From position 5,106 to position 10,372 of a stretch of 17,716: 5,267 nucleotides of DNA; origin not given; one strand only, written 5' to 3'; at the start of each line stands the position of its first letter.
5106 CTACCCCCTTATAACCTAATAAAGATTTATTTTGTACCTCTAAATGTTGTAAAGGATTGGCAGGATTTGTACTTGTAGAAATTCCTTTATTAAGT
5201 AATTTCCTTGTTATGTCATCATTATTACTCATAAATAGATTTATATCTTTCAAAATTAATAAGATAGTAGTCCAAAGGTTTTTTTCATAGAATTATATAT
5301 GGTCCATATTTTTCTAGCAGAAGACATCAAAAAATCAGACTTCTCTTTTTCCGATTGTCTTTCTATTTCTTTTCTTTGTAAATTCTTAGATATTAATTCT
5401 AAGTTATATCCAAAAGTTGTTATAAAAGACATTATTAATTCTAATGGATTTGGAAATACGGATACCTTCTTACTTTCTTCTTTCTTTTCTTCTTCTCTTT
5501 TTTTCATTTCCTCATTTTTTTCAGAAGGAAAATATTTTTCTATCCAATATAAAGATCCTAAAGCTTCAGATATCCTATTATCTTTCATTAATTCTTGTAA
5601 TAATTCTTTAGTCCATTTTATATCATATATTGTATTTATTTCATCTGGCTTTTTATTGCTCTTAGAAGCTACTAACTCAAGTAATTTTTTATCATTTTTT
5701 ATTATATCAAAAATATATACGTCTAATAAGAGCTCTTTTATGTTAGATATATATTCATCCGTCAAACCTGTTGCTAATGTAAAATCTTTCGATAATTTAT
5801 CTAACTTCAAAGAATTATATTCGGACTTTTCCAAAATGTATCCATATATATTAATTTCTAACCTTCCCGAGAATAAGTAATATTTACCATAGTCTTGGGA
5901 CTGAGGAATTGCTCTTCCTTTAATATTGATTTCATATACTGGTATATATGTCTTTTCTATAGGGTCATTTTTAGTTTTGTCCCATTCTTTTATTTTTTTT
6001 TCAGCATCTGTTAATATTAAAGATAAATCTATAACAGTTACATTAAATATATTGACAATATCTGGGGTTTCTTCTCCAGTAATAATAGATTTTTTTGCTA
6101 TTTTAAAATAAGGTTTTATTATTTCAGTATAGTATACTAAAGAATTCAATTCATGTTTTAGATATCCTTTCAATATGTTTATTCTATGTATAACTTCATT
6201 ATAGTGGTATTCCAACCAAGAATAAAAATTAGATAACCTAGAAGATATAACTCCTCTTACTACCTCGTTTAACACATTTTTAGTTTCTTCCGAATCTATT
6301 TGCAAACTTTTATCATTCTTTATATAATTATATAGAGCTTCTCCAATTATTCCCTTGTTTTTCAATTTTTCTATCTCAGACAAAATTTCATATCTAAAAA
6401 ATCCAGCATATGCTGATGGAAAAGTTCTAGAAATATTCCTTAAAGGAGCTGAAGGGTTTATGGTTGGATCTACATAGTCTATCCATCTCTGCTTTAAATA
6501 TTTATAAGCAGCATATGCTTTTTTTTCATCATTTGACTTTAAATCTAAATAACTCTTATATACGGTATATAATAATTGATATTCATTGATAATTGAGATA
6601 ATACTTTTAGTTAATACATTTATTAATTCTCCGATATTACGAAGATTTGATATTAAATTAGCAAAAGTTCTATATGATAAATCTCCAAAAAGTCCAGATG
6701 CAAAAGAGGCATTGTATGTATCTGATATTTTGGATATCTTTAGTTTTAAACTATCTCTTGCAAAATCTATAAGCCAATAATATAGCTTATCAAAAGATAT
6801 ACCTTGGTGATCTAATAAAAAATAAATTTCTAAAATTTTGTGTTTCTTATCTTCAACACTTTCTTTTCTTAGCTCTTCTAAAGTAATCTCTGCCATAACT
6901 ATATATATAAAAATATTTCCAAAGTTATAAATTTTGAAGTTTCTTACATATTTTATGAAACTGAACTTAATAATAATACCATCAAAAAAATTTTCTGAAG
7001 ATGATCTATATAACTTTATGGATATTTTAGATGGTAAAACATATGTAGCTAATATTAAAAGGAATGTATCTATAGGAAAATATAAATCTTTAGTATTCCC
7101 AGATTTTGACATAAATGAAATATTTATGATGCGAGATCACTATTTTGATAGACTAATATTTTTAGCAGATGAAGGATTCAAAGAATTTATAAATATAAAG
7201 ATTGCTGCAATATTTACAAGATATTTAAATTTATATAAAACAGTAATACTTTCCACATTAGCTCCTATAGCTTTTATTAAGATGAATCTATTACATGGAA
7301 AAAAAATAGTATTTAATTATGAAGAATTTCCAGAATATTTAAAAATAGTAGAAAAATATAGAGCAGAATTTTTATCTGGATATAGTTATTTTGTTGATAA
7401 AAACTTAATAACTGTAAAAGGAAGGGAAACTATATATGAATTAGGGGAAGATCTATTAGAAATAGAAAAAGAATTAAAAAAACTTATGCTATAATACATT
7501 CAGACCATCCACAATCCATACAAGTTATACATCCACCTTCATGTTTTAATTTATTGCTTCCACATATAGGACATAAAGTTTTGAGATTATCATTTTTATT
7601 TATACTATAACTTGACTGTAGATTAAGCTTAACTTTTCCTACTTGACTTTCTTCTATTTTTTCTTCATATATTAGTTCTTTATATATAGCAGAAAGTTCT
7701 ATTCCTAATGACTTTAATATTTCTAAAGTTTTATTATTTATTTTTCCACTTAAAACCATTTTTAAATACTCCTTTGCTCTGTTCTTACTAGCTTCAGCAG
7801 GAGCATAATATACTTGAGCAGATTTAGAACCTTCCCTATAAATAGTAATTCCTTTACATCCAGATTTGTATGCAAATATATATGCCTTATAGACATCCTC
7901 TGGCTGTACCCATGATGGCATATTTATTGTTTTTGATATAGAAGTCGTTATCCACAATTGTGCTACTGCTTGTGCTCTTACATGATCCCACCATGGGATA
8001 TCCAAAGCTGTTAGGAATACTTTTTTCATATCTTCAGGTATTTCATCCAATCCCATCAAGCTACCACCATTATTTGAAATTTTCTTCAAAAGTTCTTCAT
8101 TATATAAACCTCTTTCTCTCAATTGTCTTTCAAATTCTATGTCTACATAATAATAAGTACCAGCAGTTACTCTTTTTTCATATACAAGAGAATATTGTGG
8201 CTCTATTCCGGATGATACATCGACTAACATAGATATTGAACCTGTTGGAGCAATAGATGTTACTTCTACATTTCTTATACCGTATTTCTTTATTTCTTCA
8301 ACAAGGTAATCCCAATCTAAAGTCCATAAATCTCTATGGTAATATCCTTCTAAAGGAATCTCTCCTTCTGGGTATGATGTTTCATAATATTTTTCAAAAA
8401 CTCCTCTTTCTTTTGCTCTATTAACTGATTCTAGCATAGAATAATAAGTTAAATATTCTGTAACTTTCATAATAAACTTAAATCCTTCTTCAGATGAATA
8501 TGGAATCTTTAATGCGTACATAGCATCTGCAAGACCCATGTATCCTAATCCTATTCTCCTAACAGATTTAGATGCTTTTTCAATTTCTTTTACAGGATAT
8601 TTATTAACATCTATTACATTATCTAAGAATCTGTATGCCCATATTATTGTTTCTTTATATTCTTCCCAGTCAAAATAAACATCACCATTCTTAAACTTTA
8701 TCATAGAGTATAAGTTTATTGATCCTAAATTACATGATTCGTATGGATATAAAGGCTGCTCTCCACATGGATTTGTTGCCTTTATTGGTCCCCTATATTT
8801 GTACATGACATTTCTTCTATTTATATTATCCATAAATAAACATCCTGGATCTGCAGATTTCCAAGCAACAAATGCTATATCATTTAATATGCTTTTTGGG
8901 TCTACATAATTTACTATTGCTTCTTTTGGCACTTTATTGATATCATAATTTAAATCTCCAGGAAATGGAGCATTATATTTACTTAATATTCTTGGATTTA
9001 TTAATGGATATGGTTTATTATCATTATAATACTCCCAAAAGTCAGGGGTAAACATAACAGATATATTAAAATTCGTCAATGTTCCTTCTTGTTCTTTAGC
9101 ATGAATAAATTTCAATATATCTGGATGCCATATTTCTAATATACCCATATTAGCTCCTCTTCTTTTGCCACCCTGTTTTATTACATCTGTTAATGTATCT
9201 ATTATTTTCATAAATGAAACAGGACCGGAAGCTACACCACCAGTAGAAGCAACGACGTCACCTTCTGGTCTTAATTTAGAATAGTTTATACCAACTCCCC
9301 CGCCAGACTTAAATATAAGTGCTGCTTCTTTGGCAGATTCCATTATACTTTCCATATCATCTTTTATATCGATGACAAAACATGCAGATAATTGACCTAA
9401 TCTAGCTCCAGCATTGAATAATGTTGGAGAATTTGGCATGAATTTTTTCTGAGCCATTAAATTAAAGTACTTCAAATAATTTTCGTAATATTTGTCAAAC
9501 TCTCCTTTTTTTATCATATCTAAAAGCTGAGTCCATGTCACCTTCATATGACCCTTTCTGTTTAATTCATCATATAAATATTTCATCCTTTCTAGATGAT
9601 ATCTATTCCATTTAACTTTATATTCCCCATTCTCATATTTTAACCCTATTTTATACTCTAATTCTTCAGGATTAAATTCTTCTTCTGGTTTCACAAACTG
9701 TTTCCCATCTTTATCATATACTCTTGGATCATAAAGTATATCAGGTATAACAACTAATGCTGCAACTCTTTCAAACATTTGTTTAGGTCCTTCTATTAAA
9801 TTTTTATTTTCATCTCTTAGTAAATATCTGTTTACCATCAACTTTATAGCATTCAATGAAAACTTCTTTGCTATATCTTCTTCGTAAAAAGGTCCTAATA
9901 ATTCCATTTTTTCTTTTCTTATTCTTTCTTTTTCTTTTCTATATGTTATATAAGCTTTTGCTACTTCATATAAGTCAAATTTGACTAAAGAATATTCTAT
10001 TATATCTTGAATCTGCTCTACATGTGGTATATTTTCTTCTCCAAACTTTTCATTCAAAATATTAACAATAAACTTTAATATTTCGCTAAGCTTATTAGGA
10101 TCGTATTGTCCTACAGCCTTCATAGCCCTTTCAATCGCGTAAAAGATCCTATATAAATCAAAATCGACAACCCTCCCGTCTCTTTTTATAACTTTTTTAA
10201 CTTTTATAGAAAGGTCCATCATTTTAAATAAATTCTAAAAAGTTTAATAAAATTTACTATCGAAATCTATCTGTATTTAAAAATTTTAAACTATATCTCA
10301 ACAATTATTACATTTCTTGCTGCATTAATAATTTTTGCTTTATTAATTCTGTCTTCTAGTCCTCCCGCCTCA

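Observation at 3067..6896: An uncharacterised two-gene module is welded to the head of the secY operon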

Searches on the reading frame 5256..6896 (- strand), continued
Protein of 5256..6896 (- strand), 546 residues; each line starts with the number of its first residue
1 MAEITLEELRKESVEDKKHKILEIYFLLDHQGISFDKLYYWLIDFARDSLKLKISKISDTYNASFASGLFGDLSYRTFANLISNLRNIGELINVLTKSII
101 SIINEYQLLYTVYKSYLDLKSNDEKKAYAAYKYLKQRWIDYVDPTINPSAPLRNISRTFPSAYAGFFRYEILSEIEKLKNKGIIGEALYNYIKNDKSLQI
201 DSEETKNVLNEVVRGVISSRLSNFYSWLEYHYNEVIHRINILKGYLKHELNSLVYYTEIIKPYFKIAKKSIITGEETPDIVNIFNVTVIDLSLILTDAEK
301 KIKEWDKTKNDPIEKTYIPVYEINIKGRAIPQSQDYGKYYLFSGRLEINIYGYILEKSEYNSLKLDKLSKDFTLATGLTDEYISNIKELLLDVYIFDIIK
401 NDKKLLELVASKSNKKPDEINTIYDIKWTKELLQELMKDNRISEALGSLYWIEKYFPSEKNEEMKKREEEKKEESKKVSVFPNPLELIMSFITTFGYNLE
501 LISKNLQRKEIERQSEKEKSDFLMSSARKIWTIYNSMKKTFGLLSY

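Call 68: search_protein_families(library=padloc, proteins=[window:5256-6896:-, L006:10001-11374:+, L006:12024-13859:+, L006:13904-14743:+, L006:11409-11993:+], max_evalue=0.01)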
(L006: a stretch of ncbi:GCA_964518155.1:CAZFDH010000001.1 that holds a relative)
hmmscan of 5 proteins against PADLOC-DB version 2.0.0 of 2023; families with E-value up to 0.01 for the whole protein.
window:5256-6896:- (546 aa): 0 families

L006:10001-11374:+ (457 aa): 0 families

L006:12024-13859:+ (611 aa): 0 families

L006:13904-14743:+ (279 aa): 11 families
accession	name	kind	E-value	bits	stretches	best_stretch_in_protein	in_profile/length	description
PDLC04368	PDC-M05A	-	1.2e-08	33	1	37-124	98-186/201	-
PDLC04903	PDC-S09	-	1.6e-08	32.9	1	28-82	8-61/108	-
PDLC04372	PDC-M05A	-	7.2e-06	24.4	1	34-78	64-108/167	-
PDLC04907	PDC-S09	-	8.2e-06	23.9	1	31-75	14-56/114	-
PDLC04906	PDC-S09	-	2.3e-05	22.7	1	45-79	23-57/98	-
PDLC04369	PDC-M05A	-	3.9e-05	21.4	1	42-128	99-176/201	-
PDLC04904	PDC-S09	-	0.00016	19.8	1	46-80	25-59/104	-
PDLC04778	PDC-M70A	-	0.00031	18.2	1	10-99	10-100/355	-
PDLC04902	PDC-S09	-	0.00032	19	1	46-74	21-49/97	-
PDLC00822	Cyclase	-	0.00085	16.7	1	37-105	36-109/375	oligonucleotide-cyclase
PDLC00769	Cyclase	-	0.0015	16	1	35-77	32-79/261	oligonucleotide-cyclase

L006:11409-11993:+ (194 aa): 0 families

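Call 69: search_protein_families(library=ncbifam, proteins=[L006:10001-11374:+, L006:12024-13859:+, L006:13904-14743:+, L006:18122-19927:-], max_evalue=0.01)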
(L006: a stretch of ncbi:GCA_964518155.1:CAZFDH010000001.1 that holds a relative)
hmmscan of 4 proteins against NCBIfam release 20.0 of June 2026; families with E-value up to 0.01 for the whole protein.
L006:10001-11374:+ (457 aa): 0 families

L006:12024-13859:+ (611 aa): 2 families
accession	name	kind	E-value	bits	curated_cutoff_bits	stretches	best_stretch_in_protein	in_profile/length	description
NF007360.0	PRK09856.1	equivalog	0.00028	20.5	305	1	469-512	195-238/276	fructoselysine 3-epimerase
TIGR03234.1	OH-pyruv-isom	equivalog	0.0067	15.8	353.45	0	461-514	183-232/254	hydroxypyruvate isomerase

L006:13904-14743:+ (279 aa): 1 family
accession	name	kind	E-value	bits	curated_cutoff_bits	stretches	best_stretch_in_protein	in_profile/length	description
NF047752.1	MntA_antitoxin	equivalog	5.7e-06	26.2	60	1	46-83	7-42/106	type VII toxin-antitoxin system MntA family adenylyltransferase antitoxin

L006:18122-19927:- (601 aa): 2 families
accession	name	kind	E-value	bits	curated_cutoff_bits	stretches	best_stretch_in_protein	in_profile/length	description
NF047752.1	MntA_antitoxin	equivalog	0.0002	21.2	60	1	181-227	10-55/106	type VII toxin-antitoxin system MntA family adenylyltransferase antitoxin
NF051895.1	anti_phage_HalB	equivalog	0.0055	16.3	190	0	185-209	6-30/211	anti-phage Hailong system nucleotidyltransferase HalB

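Call 73: search_protein_families(library=phrogs, proteins=[window:5256-6896:-, L006:10001-11374:+], max_evalue=0.01)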
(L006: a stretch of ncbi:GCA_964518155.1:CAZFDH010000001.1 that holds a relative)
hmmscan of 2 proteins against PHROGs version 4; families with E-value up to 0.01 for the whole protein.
window:5256-6896:- (546 aa): 0 families

L006:10001-11374:+ (457 aa): 0 families

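Call 75: fold_search(model_id=the predicted structure, library=viral)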
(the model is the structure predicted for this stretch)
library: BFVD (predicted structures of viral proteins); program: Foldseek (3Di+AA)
matches with E <= 10: 843; with E <= 0.001: 0
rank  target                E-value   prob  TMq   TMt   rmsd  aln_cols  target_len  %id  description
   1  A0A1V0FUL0            9.9e-03  0.18  0.06  0.06  24.2       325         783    9  Outer capsid protein VP4 [Rotavirus A]
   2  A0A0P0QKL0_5          1.1e-02  0.11  0.08  0.05  39.1       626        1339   10  (no name in the UniProt tables at hand)
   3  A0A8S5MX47            1.8e-02  0.41  0.06  0.07  15.8       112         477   12  Uncharacterized protein [Myoviridae sp. ct3wi9]
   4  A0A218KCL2            2.5e-02  0.47  0.09  0.14  25.4       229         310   12  (no name in the UniProt tables at hand)
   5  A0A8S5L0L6            3.6e-02  0.14  0.09  0.12  26.9       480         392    9  Maturation protein [ssRNA phage SRR6960509_8]
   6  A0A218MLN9            4.0e-02  0.11  0.09  0.08  35.7       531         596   12  Uncharacterized protein [uncultured virus]
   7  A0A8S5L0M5            4.4e-02  0.20  0.09  0.11  31.2       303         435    7  Maturation protein (Fragment) [ssRNA phage SRR6960509_5]
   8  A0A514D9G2            5.6e-02  0.16  0.10  0.11  21.5       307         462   11  Maturation (Fragment) [Leviviridae sp.]
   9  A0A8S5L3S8            5.8e-02  0.28  0.13  0.17  24.0       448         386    9  Maturation protein [ssRNA phage SRR5208570_4]
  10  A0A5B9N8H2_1          6.7e-02  0.30  0.13  0.07  25.2       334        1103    9  (no name in the UniProt tables at hand)
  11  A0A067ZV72            7.1e-02  0.21  0.10  0.10  30.1       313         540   11  (no name in the UniProt tables at hand)
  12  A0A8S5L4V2            8.2e-02  0.12  0.10  0.11  23.5       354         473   11  Maturation protein [ssRNA phage SRR5466338_4]
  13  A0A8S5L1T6            8.6e-02  0.14  0.12  0.14  26.2       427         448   10  Maturation protein [ssRNA phage Gerhypos.3_9]
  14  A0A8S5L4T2            9.0e-02  0.12  0.11  0.15  18.7       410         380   10  Maturation protein [ssRNA phage SRR5466725_15]
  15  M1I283                9.4e-02  0.07  0.06  0.08  18.8       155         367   15  (no name in the UniProt tables at hand)
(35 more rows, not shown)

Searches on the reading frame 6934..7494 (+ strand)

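Call 4: search_protein_families(library=pfam, proteins=[window:6934-7494:+], max_evalue=0.1)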
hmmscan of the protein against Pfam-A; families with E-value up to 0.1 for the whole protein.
window:6934-7494:+ (186 aa): 1 family
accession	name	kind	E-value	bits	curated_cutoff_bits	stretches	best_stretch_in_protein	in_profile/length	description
PF01965.30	DJ-1_PfpI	-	0.098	12.9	26.6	0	108-176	101-164/165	DJ-1/PfpI family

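Call 5: search_protein_families(library=ncbifam, proteins=[window:6934-7494:+], max_evalue=0.1)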
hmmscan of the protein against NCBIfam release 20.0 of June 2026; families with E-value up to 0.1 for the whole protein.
window:6934-7494:+ (186 aa): 0 families

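Call 68: search_protein_families(library=padloc, proteins=[window:6955-7494:+], max_evalue=0.01)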
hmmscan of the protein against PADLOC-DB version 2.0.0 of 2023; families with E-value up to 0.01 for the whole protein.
window:6955-7494:+ (179 aa): 0 families

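Call 69: search_protein_families(library=ncbifam, proteins=[window:6955-7494:+], max_evalue=0.01)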
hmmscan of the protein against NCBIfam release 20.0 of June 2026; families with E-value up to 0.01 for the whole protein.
window:6955-7494:+ (179 aa): 0 families

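Call 73: search_protein_families(library=phrogs, proteins=[window:6955-7494:+], max_evalue=0.01)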
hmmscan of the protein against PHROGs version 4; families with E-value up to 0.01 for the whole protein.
window:6955-7494:+ (179 aa): 0 families

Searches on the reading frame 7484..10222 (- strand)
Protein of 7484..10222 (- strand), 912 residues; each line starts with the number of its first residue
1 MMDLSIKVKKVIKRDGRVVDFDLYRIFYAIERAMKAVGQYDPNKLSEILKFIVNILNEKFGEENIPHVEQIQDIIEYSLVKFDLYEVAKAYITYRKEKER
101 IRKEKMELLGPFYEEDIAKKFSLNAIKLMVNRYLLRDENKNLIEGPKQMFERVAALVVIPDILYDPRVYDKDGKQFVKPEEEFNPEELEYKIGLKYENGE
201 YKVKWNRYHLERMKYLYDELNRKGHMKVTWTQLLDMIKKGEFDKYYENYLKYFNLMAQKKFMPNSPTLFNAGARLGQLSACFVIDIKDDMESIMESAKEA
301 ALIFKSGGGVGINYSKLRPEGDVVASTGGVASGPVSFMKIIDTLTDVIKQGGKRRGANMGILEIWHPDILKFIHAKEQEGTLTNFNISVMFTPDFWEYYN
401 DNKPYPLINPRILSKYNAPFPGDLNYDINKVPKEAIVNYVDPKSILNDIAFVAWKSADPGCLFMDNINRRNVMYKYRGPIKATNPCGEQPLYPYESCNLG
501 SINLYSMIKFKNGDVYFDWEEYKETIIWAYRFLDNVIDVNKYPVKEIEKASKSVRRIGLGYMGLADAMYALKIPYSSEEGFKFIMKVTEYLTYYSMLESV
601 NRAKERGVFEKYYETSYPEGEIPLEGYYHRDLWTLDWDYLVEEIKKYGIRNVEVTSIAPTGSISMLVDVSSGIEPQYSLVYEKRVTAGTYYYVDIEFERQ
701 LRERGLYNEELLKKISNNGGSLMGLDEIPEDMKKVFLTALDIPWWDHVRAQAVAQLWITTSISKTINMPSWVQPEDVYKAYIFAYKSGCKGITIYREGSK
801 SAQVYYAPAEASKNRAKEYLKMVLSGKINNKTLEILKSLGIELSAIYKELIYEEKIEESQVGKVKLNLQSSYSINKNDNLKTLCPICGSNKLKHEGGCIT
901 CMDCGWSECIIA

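Call 4: search_protein_families(library=pfam, proteins=[window:7484-10222:-], max_evalue=0.1)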
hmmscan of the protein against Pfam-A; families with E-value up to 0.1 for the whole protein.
window:7484-10222:- (912 aa): 4 families
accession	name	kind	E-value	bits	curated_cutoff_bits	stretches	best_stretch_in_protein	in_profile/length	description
PF02867.20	Ribonuc_red_lgC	-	4.8e-155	517.6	23.9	1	279-795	1-523/523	Ribonucleotide reductase, barrel domain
PF03477.21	ATP-cone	-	6.1e-21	75.2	25.8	1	9-99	1-87/88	ATP cone domain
PF00317.26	Ribonuc_red_lgN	-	8e-18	64.7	28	1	120-275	2-76/77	Ribonucleotide reductase, all-alpha domain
PF21995.1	RNR-II_ins_dom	-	0.096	13.4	27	0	312-346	71-105/107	B12-dependent ribonucleotide reductase, insertion domain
